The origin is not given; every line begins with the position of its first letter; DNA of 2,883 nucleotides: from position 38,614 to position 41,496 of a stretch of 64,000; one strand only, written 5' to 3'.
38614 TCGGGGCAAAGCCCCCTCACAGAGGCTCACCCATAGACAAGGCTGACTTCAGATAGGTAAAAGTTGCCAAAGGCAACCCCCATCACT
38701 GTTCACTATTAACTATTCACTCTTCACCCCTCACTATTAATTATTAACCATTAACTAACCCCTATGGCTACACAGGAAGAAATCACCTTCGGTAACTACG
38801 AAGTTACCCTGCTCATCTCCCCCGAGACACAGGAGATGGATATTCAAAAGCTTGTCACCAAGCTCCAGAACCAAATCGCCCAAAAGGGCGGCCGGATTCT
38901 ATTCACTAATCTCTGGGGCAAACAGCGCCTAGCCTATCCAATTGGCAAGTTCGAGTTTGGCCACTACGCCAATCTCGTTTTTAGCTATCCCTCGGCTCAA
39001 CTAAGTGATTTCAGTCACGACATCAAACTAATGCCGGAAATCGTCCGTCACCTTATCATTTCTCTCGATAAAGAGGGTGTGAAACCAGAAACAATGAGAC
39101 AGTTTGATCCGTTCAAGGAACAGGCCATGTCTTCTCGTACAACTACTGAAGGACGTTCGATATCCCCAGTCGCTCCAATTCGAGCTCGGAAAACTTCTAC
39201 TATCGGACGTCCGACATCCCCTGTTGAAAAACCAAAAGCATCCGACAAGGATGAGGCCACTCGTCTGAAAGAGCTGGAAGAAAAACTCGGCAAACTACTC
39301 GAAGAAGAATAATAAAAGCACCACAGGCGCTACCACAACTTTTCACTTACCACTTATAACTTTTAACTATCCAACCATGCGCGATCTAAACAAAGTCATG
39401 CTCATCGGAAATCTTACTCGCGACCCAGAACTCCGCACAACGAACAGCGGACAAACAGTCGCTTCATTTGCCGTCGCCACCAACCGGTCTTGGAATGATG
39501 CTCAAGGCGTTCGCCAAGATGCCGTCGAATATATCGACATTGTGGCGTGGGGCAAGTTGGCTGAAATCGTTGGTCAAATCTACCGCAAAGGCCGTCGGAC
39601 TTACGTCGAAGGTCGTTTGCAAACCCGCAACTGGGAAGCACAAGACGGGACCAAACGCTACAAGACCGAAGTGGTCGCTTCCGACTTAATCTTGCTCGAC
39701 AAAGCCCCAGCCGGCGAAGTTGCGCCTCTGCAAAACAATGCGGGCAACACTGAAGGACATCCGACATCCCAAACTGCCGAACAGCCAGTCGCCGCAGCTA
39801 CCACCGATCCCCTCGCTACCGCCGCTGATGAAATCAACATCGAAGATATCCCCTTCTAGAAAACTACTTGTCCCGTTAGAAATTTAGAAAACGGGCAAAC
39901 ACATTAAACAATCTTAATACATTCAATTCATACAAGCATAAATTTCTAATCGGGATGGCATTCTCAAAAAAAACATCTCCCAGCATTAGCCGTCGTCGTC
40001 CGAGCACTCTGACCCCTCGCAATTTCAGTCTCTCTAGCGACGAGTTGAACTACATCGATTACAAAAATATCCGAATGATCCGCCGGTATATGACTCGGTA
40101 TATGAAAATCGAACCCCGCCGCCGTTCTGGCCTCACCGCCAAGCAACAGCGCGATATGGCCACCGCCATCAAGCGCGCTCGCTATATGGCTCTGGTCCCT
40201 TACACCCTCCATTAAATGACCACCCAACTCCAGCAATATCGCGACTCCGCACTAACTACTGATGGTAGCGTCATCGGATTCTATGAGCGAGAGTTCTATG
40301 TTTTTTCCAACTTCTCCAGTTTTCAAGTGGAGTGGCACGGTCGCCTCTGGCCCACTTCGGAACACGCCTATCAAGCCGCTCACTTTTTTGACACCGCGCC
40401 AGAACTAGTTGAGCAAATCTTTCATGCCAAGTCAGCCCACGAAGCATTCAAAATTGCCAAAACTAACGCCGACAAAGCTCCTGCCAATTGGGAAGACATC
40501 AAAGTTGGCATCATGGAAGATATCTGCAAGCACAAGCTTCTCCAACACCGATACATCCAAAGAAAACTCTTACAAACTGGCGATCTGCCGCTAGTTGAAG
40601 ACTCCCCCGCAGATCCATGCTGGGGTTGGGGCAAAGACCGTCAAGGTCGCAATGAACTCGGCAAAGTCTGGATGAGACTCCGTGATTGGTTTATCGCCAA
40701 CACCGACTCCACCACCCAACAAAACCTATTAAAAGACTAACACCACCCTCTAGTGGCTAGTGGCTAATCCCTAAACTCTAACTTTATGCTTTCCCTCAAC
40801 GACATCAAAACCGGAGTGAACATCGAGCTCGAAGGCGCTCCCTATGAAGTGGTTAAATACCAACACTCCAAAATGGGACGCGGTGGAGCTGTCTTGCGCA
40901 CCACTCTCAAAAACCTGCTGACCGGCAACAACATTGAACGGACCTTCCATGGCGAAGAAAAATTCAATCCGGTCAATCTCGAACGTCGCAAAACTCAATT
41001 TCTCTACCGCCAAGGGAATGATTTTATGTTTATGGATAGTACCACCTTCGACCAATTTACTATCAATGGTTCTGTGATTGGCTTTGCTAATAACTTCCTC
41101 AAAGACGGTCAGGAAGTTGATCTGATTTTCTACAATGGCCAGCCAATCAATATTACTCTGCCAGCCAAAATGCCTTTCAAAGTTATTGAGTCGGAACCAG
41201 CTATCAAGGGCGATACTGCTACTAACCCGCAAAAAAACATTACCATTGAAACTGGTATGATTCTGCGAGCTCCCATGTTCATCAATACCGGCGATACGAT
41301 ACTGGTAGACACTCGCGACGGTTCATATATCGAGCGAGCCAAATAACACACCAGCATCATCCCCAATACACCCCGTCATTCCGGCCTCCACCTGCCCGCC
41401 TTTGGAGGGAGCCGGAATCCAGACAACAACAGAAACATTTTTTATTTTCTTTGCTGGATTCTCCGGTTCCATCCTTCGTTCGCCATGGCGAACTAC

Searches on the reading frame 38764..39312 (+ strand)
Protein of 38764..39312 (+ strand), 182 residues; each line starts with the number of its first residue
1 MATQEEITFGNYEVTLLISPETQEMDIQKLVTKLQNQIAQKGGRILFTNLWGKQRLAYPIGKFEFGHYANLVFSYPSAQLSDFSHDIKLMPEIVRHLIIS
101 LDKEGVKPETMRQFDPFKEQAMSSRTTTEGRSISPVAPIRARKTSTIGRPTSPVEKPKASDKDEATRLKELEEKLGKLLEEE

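Call 8: search_protein_families(library=ncbifam, proteins=[window:38764-39312:+])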
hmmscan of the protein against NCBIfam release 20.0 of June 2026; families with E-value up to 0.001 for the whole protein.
window:38764-39312:+ (182 aa): 1 family
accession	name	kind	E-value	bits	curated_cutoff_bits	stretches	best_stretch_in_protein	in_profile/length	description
TIGR00166.1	S6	equivalog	4.1e-19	68.6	42.9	1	11-102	3-94/95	30S ribosomal protein S6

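Call 11: find_encoding_contigs(protein=window:38764-39312:+, flank=10000, max_places=10)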
Protein window:38764-39312:+ (182 aa): 4 contigs read that carry it; 4 places shown.
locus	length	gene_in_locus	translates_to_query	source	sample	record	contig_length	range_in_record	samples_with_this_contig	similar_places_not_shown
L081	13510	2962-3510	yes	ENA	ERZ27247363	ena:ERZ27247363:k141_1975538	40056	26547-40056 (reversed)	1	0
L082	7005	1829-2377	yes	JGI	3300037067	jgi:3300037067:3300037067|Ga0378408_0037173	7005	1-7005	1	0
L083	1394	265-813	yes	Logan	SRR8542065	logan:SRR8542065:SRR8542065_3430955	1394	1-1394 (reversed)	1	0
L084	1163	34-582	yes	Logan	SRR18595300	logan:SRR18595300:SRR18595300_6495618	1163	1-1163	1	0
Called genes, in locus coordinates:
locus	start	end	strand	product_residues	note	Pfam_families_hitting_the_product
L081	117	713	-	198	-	PF06941:NT5C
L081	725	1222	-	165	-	PF20603:Bact_hydrolase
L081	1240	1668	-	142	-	PF00293:NUDIX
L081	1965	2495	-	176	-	-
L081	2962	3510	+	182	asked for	PF01250:Ribosomal_S6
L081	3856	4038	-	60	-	-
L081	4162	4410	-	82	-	-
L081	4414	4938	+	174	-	PF08719:NADAR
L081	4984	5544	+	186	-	PF08207:EFP_N, PF01132:EFP, PF09285:Elong-fact-P_C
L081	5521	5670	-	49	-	-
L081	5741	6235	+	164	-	-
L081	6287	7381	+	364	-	PF01926:MMR_HSR1, PF02421:FeoB_N, PF06071:YchF-GTPase_C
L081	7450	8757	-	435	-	-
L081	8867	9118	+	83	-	-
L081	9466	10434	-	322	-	-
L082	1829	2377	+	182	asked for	PF01250:Ribosomal_S6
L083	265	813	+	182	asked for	PF01250:Ribosomal_S6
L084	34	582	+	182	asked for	PF01250:Ribosomal_S6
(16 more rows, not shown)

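Call 17: find_homologous_proteins(query=window:38764-39312:+, max_evalue=1e-10)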
Query window:38764-39312:+ (182 aa): 42 proteins with E <= 1e-10 among 104 candidates.
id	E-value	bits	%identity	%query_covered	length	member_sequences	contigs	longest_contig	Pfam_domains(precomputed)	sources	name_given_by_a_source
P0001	3.1e-103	361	91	100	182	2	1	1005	PF01250.23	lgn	-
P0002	3.4e-74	266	69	100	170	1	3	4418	PF01250.23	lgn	-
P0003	1.1e-73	265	72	100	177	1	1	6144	PF01250.23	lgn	-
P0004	1.5e-73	264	70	100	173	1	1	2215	PF01250.23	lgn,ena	-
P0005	1.6e-73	264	71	100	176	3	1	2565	PF01250.23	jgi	-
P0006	6.9e-73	262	67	100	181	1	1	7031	PF01250.23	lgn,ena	-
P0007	7.1e-73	262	70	100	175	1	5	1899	PF01250.23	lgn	-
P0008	1.6e-72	261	68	100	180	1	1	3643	PF01250.23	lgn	-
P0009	5.2e-72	259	68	100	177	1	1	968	PF01250.23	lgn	-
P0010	1.1e-71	258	68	100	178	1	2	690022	PF01250.23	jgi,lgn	jgi:small subunit ribosomal protein S6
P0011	2.1e-71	257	65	100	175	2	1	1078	PF01250.23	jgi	jgi:small subunit ribosomal protein S6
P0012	2.1e-71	257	69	100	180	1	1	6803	PF01250.23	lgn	-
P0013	1.5e-69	251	67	100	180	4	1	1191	PF01250.23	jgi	jgi:small subunit ribosomal protein S6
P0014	3.3e-69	250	65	100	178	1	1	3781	PF01250.23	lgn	-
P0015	1.1e-68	248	66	99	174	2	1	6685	PF01250.23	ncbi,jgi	-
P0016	1.6e-68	248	65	100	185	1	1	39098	PF01250.23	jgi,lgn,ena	-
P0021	2.2e-50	189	51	94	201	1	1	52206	PF01250.23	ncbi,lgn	-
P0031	1.7e-43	166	49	96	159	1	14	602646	PF01250.23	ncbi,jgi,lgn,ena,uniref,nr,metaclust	ncbi:MAG: 30S ribosomal protein S6, small subunit ribosomal protein S6 [candidate division Kazan bac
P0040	7.6e-31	125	44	98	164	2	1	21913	PF01250.23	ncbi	-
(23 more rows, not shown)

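Call 19: find_encoding_contigs(protein=P0010, flank=10000, max_places=3)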
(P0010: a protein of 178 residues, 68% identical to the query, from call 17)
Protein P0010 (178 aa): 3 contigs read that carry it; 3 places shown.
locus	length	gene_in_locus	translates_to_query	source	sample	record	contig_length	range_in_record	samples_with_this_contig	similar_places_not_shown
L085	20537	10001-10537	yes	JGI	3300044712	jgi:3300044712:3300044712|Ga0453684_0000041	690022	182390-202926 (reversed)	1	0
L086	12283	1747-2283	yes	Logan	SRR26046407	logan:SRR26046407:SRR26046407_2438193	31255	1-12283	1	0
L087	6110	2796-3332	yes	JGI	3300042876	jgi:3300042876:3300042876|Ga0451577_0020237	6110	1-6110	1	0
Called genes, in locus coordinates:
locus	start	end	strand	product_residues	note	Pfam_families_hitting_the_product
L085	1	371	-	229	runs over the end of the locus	PF01479:S4, PF00849:PseudoU_synth_2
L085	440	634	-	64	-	PF04070:DUF378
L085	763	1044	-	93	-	PF00076:RRM_1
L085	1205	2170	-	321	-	PF01207:Dus, PF01180:DHO_dh (faint)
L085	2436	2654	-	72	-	-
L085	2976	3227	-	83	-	PF13376:OmdA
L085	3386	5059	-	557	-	PF03979:Sigma70_r1_1, PF00140:Sigma70_r1_2, PF04542:Sigma70_r2, PF04539:Sigma70_r3, PF04545:Sigma70_r4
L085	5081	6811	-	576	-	PF01807:Zn_ribbon_DnaG, PF08275:DNAG_N, PF01751:Toprim, PF13155:Toprim_2, PF13362:Toprim_3 (faint), PF13662:Toprim_4, PF10410:DnaB_bind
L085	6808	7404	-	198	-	PF06941:NT5C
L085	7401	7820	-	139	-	PF05014:Nuc_deoxyrib_tr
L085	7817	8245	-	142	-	PF00293:NUDIX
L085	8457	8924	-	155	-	-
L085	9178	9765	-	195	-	PF02224:Cytidylate_kin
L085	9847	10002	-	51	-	-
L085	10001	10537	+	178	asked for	PF01250:Ribosomal_S6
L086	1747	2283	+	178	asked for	PF01250:Ribosomal_S6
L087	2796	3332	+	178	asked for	PF01250:Ribosomal_S6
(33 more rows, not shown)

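Call 20: find_encoding_contigs(protein=P0001, flank=10000, max_places=3)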
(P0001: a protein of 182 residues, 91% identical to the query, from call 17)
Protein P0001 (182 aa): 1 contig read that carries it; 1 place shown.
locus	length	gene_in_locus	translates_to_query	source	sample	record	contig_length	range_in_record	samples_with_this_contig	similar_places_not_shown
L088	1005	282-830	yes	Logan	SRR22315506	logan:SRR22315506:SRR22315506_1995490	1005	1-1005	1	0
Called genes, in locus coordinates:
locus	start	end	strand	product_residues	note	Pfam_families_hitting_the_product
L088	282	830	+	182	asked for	PF01250:Ribosomal_S6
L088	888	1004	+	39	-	?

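Call 21: find_encoding_contigs(protein=P0016, flank=10000, max_places=3)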
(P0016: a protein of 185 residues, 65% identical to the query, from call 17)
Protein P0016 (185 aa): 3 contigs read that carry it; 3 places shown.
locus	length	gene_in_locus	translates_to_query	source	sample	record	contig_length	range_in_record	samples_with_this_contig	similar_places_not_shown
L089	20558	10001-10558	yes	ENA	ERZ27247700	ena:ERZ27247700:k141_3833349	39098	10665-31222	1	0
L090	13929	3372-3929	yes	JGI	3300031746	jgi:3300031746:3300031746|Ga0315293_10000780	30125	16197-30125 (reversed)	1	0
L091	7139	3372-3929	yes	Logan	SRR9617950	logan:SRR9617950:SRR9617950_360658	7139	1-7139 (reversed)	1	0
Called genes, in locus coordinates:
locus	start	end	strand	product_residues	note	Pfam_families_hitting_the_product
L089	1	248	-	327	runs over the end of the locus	PF01171:ATP_bind_3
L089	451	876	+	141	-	PF04977:DivIC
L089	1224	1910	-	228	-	PF01479:S4, PF00849:PseudoU_synth_2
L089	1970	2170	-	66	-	PF04070:DUF378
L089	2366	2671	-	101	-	PF00076:RRM_1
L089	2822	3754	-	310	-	PF01207:Dus, PF01180:DHO_dh (weak)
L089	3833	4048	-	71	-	-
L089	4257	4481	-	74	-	-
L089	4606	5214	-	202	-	-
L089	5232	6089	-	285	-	-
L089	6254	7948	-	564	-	PF03979:Sigma70_r1_1, PF00140:Sigma70_r1_2, PF04542:Sigma70_r2, PF04539:Sigma70_r3, PF04545:Sigma70_r4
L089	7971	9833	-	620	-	PF01807:Zn_ribbon_DnaG, PF08275:DNAG_N, PF01751:Toprim, PF13155:Toprim_2, PF13662:Toprim_4, PF10410:DnaB_bind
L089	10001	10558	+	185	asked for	PF01250:Ribosomal_S6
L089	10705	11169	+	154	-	PF00436:SSB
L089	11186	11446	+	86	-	PF01084:Ribosomal_S18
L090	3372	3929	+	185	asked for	PF01250:Ribosomal_S6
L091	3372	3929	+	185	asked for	PF01250:Ribosomal_S6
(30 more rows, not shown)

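Call 28: find_related_loci(query=A1, collection=metagenome_contigs, flank=10000)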
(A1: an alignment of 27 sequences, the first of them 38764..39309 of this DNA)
Query A1 (182 aa) in metagenome_contigs; peptide patterns used: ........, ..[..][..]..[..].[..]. (x = any residue, [..] = any of these).
599 stretches matched a pattern (row limit reached: there are more); 73 encode a relative of the query (tblastn E <= 1e-3); 73 distinct loci.
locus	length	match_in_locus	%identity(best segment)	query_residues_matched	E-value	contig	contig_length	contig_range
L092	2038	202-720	70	1-182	1e-85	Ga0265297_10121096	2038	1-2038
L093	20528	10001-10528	70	1-182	4e-81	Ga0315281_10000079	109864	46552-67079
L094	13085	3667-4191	69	1-182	5e-78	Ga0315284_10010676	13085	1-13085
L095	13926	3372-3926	65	1-182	2e-76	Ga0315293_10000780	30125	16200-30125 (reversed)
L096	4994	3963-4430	53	5-172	4e-56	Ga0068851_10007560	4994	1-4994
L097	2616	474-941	53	5-172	2e-56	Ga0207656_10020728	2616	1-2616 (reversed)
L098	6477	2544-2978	49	6-172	5e-54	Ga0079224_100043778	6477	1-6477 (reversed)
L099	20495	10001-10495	50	4-182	3e-50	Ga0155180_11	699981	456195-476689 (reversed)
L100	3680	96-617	44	1-182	5e-45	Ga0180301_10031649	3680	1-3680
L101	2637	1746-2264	43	1-182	4e-45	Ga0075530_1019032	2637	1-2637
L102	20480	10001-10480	33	1-180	2e-21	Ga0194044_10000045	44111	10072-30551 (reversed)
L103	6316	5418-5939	28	1-179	2e-19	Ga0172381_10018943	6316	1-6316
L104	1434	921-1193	35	10-100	5e-17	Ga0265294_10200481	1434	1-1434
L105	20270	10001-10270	31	10-99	2e-15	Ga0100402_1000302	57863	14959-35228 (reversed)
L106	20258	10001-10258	39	12-98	1e-14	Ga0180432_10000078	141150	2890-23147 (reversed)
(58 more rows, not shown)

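Call 74: list_cluster_members(proteins=[P0015, P0021, P0031, P0040])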
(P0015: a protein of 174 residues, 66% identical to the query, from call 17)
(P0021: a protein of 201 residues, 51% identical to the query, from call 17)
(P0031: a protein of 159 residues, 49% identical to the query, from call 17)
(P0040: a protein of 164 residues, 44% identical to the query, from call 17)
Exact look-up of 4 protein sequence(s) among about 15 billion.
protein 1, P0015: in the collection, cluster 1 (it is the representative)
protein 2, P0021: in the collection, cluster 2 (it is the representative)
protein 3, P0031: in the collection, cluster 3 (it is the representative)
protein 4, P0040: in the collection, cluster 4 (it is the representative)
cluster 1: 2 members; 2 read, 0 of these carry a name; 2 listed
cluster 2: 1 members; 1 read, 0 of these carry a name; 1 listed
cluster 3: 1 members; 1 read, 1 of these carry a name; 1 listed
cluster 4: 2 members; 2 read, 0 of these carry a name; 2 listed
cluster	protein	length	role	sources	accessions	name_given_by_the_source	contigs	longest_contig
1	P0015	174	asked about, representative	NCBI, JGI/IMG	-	-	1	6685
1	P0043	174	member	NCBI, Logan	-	-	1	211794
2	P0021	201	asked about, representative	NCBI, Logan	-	-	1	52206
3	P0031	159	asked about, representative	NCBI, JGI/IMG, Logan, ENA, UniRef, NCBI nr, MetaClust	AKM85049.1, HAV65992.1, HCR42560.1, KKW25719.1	MAG: 30S ribosomal protein S6, small subunit ribosomal protein S6 [candidate division ... | Small ribosomal subunit protein bS6 n=2 Tax=Bacteria division Kazan-3B-28 TaxID=1798534 ... | status=active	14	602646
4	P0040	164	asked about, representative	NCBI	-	-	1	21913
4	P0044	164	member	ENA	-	-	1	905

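Call 75: find_encoding_contigs(protein=P0031, flank=10000, max_places=1)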
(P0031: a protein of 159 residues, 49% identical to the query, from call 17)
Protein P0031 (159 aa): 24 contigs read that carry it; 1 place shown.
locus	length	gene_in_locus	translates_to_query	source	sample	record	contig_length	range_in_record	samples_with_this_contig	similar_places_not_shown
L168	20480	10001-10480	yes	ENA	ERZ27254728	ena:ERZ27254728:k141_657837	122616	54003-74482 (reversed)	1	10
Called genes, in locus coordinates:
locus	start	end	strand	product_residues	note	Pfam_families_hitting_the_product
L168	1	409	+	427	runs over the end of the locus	PF00239:Resolvase, PF07508:Recombinase, PF13408:Zn_ribbon_recom (weak)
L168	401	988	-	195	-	-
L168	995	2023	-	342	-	PF01972:SDH_protease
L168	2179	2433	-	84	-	PF01541:GIY-YIG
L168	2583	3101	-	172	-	PF01464:SLT (weak)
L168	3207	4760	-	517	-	PF03979:Sigma70_r1_1, PF00140:Sigma70_r1_2, PF04542:Sigma70_r2, PF04539:Sigma70_r3, PF04545:Sigma70_r4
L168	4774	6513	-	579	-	PF01807:Zn_ribbon_DnaG, PF08275:DNAG_N, PF01751:Toprim, PF13155:Toprim_2, PF13662:Toprim_4, PF10410:DnaB_bind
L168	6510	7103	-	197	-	PF06941:NT5C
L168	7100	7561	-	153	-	-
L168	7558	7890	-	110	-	PF03819:MazG, PF12643:MazG-like (weak)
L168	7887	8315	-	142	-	PF00293:NUDIX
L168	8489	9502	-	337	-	PF12802:MarR_2 (faint), PF13581:HATPase_c_2, PF02518:HATPase_c (weak), PF14213:DUF4325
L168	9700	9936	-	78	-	-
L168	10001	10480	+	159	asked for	PF01250:Ribosomal_S6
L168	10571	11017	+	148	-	PF00436:SSB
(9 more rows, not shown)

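Call 76: find_encoding_contigs(protein=P0021, flank=10000, max_places=1)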
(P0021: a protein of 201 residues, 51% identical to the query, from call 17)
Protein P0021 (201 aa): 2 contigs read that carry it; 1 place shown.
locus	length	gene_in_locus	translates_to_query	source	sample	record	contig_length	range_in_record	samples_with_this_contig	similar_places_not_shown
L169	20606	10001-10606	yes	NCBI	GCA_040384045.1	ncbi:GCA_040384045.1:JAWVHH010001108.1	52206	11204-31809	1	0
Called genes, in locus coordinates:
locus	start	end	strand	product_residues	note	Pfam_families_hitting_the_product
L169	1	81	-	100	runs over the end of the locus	-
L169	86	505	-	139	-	PF00903:Glyoxalase, PF18029:Glyoxalase_6 (weak), PF22677:Ble-like_N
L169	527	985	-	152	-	PF08327:AHSA1 (weak)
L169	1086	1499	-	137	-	PF08818:DUF1801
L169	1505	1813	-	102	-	-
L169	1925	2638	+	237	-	PF00657:Lipase_GDSL, PF13472:Lipase_GDSL_2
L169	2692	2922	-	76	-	-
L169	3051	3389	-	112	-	PF11969:DcpS_C, PF01230:HIT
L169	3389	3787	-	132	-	-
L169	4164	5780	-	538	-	PF03979:Sigma70_r1_1, PF00140:Sigma70_r1_2, PF04542:Sigma70_r2, PF04539:Sigma70_r3, PF04545:Sigma70_r4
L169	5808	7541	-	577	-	PF01807:Zn_ribbon_DnaG, PF08275:DNAG_N, PF01751:Toprim, PF13155:Toprim_2, PF13662:Toprim_4, PF10410:DnaB_bind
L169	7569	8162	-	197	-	PF06941:NT5C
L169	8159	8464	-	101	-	PF01741:MscL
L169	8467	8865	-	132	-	PF12643:MazG-like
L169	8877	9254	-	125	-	PF01641:SelR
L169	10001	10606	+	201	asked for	PF01250:Ribosomal_S6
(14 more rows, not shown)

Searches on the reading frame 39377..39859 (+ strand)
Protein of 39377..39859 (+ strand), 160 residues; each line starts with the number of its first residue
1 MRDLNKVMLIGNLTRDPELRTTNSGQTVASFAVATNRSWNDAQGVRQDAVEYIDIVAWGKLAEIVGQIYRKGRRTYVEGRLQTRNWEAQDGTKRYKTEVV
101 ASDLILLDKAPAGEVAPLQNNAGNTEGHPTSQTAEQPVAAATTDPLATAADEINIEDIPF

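Call 8: search_protein_families(library=ncbifam, proteins=[window:39377-39859:+])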
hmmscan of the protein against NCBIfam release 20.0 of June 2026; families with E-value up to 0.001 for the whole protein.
window:39377-39859:+ (160 aa): 20 families
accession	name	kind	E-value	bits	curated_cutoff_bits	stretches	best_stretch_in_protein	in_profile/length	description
TIGR00621.2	ssb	subfamily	1.2e-44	152.6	53.95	1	1-160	1-165/165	single-stranded DNA-binding protein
NF006533.0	PRK09010.1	subfamily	1.1e-30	106.8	260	1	2-104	4-107/177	single-stranded DNA-binding protein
NF005406.0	PRK06958.1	subfamily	2.7e-30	106.2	252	1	1-131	1-133/182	single-stranded DNA-binding protein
NF004357.0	PRK05733.1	subfamily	6.9e-30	104.3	241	1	2-138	3-141/172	single-stranded DNA-binding protein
NF006297.0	PRK08486.1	equivalog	2e-29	103.1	212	1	5-146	3-142/182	single-stranded DNA-binding protein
NF004972.0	PRK06341.1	equivalog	1.6e-27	96.6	254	1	4-160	5-166/166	single-stranded DNA-binding protein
NF006445.0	PRK08763.1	subfamily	9.3e-27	94.2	246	1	2-160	3-164/164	single-stranded DNA-binding protein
NF005241.0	PRK06751.1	equivalog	2.5e-26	92.8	313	1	4-113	2-109/173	single-stranded DNA-binding protein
NF010292.0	PRK13732.1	subfamily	3.2e-26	92.3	265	1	2-137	4-140/175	single-stranded DNA-binding protein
NF005580.0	PRK07275.1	subfamily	9.1e-26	91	254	1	4-146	2-147/162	single-stranded DNA-binding protein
NF005170.0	PRK06642.1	equivalog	1.6e-23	83.2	270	1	3-113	4-120/152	single-stranded DNA-binding protein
NF005579.0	PRK07274.1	equivalog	2.4e-22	79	169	1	4-109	2-104/131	single-stranded DNA-binding protein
NF005851.0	PRK07772.1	subfamily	3.2e-22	79.6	194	1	6-104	6-106/191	single-stranded DNA-binding protein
NF005242.0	PRK06752.1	equivalog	7.6e-21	74.4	189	1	4-110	2-106/112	single-stranded DNA-binding protein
NF005674.0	PRK07459.1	equivalog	4e-14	52.6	161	1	3-107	2-101/121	single-stranded DNA-binding protein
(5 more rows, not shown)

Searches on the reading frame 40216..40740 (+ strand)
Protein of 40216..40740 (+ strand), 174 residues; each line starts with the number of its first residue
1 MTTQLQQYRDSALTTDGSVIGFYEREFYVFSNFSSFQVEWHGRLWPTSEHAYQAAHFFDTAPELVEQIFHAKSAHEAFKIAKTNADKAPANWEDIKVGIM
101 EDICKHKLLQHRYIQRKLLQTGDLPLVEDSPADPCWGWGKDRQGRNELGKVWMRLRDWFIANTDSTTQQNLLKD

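Call 8: search_protein_families(library=ncbifam, proteins=[window:40216-40740:+])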
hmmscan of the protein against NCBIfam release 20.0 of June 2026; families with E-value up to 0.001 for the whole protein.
window:40216-40740:+ (174 aa): 2 families
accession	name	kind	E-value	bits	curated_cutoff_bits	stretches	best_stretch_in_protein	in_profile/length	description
TIGR02464.1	ribofla_fusion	equivalog_domain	5.1e-30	104.8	73.7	1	21-157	2-150/153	riboflavin biosynthesis intermediates N-glycosidase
NF053876.1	DS32_2_antiphage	equivalog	4.5e-19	68.3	240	1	26-165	17-161/181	NADAR family anti-phage protein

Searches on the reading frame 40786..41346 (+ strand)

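Call 8: search_protein_families(library=ncbifam, proteins=[window:40786-41346:+])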
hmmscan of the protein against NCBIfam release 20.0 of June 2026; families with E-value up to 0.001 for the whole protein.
window:40786-41346:+ (186 aa): 7 families
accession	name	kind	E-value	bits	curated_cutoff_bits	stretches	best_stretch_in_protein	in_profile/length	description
NF001810.0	PRK00529.1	subfamily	1.8e-68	229.8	161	1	1-186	2-187/187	elongation factor P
TIGR00038.1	efp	equivalog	2.9e-67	225.9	185.8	1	3-185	2-184/184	elongation factor P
NF011175.0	PRK14578.1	equivalog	2.8e-40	137.7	301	1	1-185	1-187/187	elongation factor P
NF003392.1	PRK04542.1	equivalog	2.8e-35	122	216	1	5-185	4-187/187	elongation factor P-like protein EfpL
TIGR02178.1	yeiP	equivalog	1.9e-31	109.7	264.05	1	5-185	3-186/186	elongation factor P-like protein YeiP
NF009090.0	PRK12426.1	equivalog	6.8e-26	91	226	1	4-184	4-184/185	elongation factor P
NF003076.0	PRK03999.1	equivalog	6.2e-08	32.3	138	1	4-119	8-122/129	translation initiation factor IF-5A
